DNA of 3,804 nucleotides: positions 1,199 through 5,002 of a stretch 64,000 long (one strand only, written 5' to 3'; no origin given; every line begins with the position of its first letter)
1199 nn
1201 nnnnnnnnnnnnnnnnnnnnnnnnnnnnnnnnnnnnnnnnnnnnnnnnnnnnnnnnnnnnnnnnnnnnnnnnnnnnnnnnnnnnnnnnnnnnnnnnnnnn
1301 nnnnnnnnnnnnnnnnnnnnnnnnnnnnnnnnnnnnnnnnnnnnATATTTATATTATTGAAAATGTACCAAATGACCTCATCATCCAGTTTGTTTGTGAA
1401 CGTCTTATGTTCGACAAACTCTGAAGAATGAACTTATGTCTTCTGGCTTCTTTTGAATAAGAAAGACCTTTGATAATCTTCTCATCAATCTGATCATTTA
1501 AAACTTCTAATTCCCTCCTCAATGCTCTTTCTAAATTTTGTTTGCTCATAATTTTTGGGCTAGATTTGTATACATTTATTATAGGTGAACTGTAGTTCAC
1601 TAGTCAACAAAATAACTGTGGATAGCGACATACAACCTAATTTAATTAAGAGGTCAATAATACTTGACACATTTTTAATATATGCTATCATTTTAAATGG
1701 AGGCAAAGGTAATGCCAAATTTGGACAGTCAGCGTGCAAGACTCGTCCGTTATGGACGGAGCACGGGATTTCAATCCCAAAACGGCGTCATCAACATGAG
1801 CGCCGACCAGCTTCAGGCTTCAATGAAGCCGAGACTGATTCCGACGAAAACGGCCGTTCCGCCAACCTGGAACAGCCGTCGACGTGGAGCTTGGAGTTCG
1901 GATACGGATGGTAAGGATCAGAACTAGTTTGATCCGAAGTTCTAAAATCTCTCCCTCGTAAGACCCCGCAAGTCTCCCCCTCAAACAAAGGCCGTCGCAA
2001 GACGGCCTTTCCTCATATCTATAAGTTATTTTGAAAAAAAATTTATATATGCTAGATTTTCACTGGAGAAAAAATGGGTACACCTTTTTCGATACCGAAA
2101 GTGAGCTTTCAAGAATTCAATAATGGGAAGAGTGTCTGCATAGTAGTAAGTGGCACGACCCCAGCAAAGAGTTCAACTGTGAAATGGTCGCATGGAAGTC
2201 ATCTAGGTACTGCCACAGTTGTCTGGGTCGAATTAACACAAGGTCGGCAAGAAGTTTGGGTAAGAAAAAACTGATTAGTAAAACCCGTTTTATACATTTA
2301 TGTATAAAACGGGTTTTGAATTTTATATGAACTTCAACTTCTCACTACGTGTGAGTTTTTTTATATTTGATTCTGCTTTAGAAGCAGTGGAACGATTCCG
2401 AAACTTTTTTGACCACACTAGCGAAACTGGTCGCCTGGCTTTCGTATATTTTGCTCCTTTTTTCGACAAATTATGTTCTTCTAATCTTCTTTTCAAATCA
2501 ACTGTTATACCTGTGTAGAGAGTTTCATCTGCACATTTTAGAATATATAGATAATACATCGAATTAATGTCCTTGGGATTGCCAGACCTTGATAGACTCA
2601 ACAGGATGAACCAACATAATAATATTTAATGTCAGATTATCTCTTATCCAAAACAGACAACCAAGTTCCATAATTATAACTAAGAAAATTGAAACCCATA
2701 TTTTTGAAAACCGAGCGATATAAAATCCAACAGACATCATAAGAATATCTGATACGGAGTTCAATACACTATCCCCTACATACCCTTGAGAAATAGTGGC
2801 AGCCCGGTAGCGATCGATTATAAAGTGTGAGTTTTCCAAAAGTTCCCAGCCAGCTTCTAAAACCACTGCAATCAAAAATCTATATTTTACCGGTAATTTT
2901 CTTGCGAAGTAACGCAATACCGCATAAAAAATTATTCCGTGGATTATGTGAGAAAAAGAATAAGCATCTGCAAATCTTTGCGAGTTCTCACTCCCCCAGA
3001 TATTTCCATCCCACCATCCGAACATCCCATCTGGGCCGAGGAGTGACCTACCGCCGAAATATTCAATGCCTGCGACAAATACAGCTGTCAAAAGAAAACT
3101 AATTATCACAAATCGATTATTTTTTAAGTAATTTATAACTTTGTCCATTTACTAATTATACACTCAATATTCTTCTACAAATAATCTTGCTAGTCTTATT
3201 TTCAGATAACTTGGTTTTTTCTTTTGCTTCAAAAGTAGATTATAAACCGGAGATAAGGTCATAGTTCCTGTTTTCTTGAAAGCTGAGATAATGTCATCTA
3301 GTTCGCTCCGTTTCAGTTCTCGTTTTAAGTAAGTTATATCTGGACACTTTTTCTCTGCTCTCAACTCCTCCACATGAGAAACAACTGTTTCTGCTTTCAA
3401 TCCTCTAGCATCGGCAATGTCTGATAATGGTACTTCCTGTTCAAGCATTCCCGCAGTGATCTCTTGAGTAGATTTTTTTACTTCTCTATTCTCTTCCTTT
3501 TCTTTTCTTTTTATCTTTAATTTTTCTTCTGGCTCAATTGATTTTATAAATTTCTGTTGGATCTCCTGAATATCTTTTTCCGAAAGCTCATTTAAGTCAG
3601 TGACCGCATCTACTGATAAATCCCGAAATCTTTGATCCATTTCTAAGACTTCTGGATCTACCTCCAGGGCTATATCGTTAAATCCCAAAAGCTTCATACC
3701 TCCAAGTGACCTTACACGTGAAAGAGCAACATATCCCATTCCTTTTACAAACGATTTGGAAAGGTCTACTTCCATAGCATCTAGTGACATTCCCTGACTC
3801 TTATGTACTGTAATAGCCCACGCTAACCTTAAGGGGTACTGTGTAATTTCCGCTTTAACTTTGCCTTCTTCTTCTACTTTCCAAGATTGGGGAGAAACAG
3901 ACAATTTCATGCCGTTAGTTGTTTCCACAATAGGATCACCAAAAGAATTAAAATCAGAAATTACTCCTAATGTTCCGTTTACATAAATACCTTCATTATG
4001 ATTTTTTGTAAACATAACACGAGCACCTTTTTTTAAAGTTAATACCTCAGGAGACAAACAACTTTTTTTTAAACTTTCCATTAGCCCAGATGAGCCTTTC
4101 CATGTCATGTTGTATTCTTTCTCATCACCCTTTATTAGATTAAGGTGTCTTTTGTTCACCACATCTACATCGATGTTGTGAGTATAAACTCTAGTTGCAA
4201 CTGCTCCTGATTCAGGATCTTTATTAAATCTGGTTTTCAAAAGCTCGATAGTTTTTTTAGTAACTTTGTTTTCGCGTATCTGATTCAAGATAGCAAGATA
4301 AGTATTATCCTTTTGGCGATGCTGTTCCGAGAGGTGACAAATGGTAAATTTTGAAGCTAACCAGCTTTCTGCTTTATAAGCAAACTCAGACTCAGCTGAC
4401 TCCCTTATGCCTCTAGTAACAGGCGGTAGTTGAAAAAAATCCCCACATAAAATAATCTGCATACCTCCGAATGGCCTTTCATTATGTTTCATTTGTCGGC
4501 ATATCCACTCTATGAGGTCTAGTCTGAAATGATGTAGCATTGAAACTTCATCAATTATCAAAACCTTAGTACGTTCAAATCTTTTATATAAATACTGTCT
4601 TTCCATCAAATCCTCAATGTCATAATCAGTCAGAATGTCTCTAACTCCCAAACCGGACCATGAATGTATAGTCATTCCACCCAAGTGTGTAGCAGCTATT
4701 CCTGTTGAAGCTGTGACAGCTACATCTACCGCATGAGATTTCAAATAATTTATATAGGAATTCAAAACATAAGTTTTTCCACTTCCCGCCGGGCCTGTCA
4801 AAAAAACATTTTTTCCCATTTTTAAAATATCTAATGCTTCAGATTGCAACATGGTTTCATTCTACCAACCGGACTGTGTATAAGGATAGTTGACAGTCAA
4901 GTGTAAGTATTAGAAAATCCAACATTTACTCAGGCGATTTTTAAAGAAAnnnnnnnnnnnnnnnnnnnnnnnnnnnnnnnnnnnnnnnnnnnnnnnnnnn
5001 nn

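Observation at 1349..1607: SOS promoter with Cheo-type LexA box driving a small-protein/lexA operon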

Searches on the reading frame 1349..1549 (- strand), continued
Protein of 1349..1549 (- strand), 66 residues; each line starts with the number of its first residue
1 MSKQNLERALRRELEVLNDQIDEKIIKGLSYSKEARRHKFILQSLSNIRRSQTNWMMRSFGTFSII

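Call 81: list_cluster_members(proteins=[window:1352-1549:-, P0147, P0223, P0040, P0049, P0006])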
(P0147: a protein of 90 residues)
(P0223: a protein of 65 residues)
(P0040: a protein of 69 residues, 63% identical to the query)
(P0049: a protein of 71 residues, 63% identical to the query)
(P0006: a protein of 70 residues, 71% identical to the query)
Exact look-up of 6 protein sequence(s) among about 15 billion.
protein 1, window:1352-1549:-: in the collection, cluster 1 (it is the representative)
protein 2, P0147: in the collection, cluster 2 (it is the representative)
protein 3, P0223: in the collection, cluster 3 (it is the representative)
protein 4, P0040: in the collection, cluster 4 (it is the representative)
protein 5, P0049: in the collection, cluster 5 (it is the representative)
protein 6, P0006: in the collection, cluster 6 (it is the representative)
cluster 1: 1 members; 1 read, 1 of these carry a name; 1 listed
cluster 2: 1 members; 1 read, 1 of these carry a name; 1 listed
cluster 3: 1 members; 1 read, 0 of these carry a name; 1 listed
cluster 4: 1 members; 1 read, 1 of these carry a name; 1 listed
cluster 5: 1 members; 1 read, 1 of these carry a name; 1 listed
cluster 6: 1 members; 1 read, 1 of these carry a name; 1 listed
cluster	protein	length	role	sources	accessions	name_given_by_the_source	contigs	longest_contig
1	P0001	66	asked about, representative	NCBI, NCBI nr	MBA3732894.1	hypothetical protein H0W91_00785 [Patescibacteria group bacterium] | hypothetical protein [Patescibacteria group bacterium]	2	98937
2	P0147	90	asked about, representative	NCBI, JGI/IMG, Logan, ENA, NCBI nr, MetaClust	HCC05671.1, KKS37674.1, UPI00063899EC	TPA: hypothetical protein DEP58_05240 [Patescibacteria group bacterium] | MAG: hypothetical protein UU98_C0012G0021 [Parcubacteria group bacterium ... | status=active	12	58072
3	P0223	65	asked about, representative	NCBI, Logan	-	-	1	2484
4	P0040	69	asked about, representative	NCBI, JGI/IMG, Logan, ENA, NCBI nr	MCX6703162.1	MAG: hypothetical protein NTV02_00525 [Candidatus Zambryskibacteria bacterium] | hypothetical protein | hypothetical protein [Candidatus Zambryskibacteria bacterium]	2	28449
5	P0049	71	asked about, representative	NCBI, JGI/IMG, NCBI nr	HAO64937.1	TPA: hypothetical protein DCQ44_03085 [Candidatus Taylorbacteria bacterium] | hypothetical protein [Candidatus Taylorbacteria bacterium]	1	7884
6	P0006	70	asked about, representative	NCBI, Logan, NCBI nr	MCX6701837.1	MAG: hypothetical protein NTX96_01415 [Candidatus Zambryskibacteria bacterium] | hypothetical protein [Candidatus Zambryskibacteria bacterium]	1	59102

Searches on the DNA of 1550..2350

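Call 7: search_rna_families(source=window, start=1550, end=2350, threshold=evalue, max_evalue=10, show_alignments=2)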
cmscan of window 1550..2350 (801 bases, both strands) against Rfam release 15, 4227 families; matches with E-value up to 10: 11.
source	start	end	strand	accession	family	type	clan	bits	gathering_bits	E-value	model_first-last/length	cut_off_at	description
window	2265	2324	-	RF03865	mir-7637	Gene; miRNA;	-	22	88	0.14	1-68/68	no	mir-7637 microRNA precursor family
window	2264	2327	-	RF03686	mir-9424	Gene; miRNA;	-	21.5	90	0.097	1-68/68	no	mir-9424 microRNA precursor family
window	2278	2319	-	RF04027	mir-1422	Gene; miRNA;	-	20.3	60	0.87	1-84/84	no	mir-1422 microRNA precursor family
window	2287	2310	+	RF01349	CRISPR-DR40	Gene; CRISPR;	-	18.5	42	9.6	1-30/30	no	CRISPR RNA direct repeat element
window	2277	2326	+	RF03709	MIR1878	Gene; miRNA;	-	17.7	70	2.7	1-100/100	no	MIR1878 microRNA precursor family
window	2280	2317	+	RF03573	mir-1954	Gene; miRNA;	-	17.5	99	0.89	22-61/82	no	mir-1954 microRNA precursor family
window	2279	2320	+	RF03688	mir-3045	Gene; miRNA;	-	16.9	90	1.9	1-75/75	no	mir-3045 microRNA precursor family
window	2281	2316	-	RF03714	MIR774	Gene; miRNA;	-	16.6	80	4.4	1-98/98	no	MIR774 microRNA precursor family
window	1817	1835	-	RF01330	CRISPR-DR16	Gene; CRISPR;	-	16.4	35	1.2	1-37/37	no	CRISPR RNA direct repeat element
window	1947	2028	+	RF02621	BSnc120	Gene; sRNA;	-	16.4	114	1.6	1-88/88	no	Brucella sRNA 120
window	1983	2075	-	RF04180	BTnc231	Gene; sRNA;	-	16.3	80.4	1.2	1-154/154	no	Bacteroides sRNA BTnc231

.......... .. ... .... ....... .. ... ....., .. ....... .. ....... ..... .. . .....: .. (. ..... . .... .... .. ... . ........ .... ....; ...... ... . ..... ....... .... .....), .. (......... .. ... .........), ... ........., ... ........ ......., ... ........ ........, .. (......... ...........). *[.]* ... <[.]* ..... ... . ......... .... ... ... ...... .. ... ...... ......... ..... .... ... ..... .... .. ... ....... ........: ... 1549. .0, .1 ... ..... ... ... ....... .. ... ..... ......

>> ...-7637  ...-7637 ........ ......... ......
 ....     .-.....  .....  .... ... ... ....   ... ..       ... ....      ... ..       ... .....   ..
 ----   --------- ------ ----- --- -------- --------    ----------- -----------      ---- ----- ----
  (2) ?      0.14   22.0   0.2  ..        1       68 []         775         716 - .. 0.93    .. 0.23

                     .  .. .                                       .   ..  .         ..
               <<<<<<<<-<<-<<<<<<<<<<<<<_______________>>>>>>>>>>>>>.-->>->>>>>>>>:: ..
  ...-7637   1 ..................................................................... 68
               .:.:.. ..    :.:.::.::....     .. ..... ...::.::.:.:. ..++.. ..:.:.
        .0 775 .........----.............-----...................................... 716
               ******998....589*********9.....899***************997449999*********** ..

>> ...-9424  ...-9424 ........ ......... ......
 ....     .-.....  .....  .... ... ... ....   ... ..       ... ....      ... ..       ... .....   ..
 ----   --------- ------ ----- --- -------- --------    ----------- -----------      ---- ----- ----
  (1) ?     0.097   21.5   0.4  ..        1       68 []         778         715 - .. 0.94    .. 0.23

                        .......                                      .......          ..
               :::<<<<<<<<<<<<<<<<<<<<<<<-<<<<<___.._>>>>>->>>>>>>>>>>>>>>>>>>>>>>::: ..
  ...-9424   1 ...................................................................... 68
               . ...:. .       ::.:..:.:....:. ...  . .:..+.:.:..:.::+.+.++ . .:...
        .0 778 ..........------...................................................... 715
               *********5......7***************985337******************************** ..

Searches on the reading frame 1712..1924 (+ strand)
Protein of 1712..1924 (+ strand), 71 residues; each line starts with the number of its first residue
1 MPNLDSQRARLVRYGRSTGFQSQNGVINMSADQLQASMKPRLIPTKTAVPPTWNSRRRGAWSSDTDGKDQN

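Call 66: search_protein_families(library=pfam, proteins=[window:1712-1924:+], max_evalue=1)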
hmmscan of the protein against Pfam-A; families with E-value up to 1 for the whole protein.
window:1712-1924:+ (71 aa): 1 family
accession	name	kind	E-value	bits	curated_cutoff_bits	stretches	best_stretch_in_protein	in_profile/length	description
PF12346.13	HJURP_mid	-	0.06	14.2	25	1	41-63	11-33/115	Holliday junction recognition protein-associated repeat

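Call 67: find_homologous_proteins(query=window:1712-1924:+, max_evalue=0.01)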
Query window:1712-1924:+ (71 aa): 1 proteins with E <= 0.01 among 1 candidates.
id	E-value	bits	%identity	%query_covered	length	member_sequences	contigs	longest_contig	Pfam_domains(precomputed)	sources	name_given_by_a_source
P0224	4.9e-40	152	100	100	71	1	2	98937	-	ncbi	-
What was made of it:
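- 1712..1927 (+): Divergent GC-rich 71-aa ORF (Shine-Dalgarno GGAGG at 1699-1703). A neighbour, not shown to belong to the SOS unit. Only self-hits in the protein database (call 67).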

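Call 78: search_protein_families(library=padloc, proteins=[window:1712-1924:+], max_evalue=1)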
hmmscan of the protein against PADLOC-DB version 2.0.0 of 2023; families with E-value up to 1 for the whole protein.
window:1712-1924:+ (71 aa): 0 families

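Call 79: search_protein_families(library=phrogs, proteins=[window:1712-1924:+], max_evalue=1)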
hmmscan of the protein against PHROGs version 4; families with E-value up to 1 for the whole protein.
window:1712-1924:+ (71 aa): 0 families

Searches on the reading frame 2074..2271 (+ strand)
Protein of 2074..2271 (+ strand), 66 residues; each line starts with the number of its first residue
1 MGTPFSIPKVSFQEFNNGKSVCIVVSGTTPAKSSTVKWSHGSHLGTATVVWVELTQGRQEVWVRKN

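Call 66: search_protein_families(library=pfam, proteins=[window:2074-2271:+], max_evalue=1)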
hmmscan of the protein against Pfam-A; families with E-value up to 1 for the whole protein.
window:2074-2271:+ (66 aa): 1 family
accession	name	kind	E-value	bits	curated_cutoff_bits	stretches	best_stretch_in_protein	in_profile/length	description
PF22501.1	DUF6991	-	0.22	12.1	26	1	46-63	31-48/66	Domain of unknown function (DUF6991)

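Call 78: search_protein_families(library=padloc, proteins=[window:2074-2271:+], max_evalue=1)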
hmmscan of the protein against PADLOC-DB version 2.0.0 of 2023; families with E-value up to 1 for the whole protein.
window:2074-2271:+ (66 aa): 0 families

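Call 79: search_protein_families(library=phrogs, proteins=[window:2074-2271:+], max_evalue=1)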
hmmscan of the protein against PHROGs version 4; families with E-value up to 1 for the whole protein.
window:2074-2271:+ (66 aa): 0 families

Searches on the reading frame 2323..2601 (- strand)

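Call 6: search_protein_families(library=pfam, proteins=[window:2323-2601:-], max_evalue=0.1)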
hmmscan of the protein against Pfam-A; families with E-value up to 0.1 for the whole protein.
window:2323-2601:- (92 aa): 2 families
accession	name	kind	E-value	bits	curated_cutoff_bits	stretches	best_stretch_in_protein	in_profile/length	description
PF01541.30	GIY-YIG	-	9.1e-18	64.8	22.6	1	15-89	1-77/78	GIY-YIG catalytic domain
PF10544.15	T5orf172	-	0.0059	17.5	20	1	28-88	16-71/101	T5orf172 domain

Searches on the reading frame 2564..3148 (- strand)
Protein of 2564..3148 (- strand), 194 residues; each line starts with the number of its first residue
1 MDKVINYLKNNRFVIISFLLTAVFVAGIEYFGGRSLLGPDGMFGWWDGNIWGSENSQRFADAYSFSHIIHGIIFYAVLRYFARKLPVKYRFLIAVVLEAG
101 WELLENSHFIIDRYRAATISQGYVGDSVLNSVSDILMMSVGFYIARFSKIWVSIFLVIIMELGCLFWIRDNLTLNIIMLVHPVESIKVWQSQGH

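Call 6: search_protein_families(library=pfam, proteins=[window:2564-3148:-], max_evalue=0.1)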
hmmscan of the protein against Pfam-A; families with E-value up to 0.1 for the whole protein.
window:2564-3148:- (194 aa): 1 family
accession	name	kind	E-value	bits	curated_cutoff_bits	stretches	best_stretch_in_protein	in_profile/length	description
PF10755.14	DUF2585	-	4.8e-62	209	25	1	31-191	3-163/164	Protein of unknown function (DUF2585)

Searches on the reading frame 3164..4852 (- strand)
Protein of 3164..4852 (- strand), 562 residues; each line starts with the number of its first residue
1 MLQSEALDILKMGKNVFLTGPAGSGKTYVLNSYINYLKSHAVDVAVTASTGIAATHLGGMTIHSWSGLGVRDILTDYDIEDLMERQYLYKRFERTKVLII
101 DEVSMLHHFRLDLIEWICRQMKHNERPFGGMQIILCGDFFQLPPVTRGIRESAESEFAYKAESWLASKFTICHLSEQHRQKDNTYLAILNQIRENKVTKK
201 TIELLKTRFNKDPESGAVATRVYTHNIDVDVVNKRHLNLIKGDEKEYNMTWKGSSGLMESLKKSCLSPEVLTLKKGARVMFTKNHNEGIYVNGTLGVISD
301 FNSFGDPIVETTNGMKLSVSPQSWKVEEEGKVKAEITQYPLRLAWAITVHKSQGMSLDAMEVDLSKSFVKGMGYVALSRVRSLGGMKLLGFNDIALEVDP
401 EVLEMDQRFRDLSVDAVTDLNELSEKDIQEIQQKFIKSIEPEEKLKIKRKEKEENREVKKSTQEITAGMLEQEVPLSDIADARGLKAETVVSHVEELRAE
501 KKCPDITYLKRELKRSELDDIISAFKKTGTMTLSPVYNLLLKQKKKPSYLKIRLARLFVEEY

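Call 6: search_protein_families(library=pfam, proteins=[window:3164-4852:-], max_evalue=0.1)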
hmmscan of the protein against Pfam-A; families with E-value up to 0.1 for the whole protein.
window:3164-4852:- (562 aa): 28 families (the best 25 are shown)
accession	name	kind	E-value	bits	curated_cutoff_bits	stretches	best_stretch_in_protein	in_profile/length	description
PF05970.20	PIF1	-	6.8e-37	127.7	25.9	1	11-183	20-192/223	PIF1-like helicase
PF13604.12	AAA_30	-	3.4e-16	60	27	1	3-206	6-181/191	AAA domain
PF13245.12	AAA_19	-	6.5e-15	55.9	25.1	1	3-146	1-133/134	AAA domain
PF14493.12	HTH_40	-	9e-11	42.4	27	1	462-556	1-89/89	Helix-turn-helix domain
PF13401.12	AAA_22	-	2.5e-08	34.8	27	1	15-137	7-122/130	AAA domain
PF21530.3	Pif1_2B_dom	-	1.8e-06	28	23.9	1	257-300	2-46/47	DNA helicase Pif1, 2B domain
PF02689.20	Herpes_Helicase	-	1.3e-05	23.8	27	1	337-382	723-770/808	Helicase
PF00270.35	DEAD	-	0.00015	21.9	26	1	3-31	4-32/167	DEAD/DEAH box helicase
PF13191.12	AAA_16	-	0.00069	20.6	32.6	1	13-43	24-52/167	AAA ATPase domain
PF13173.12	AAA_14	-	0.00076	19.9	27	1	14-111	3-79/129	AAA domain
PF13479.12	AAA_24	-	0.0012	19.1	27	1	13-124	2-91/195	AAA domain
PF00437.27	T2SSE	-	0.0013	17.9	24.9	1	15-44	144-173/370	Type II/IV secretion system protein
PF03266.21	NTPase_1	-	0.0016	18.7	23.9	1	15-44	1-30/168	NTPase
PF12775.13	AAA_7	-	0.0019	18.2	25.8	1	9-44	29-65/181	P-loop containing dynein motor region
PF01443.25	Viral_helicase1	-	0.0049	17.1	21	0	19-70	4-55/228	Viral superfamily 1 RNA helicase core domain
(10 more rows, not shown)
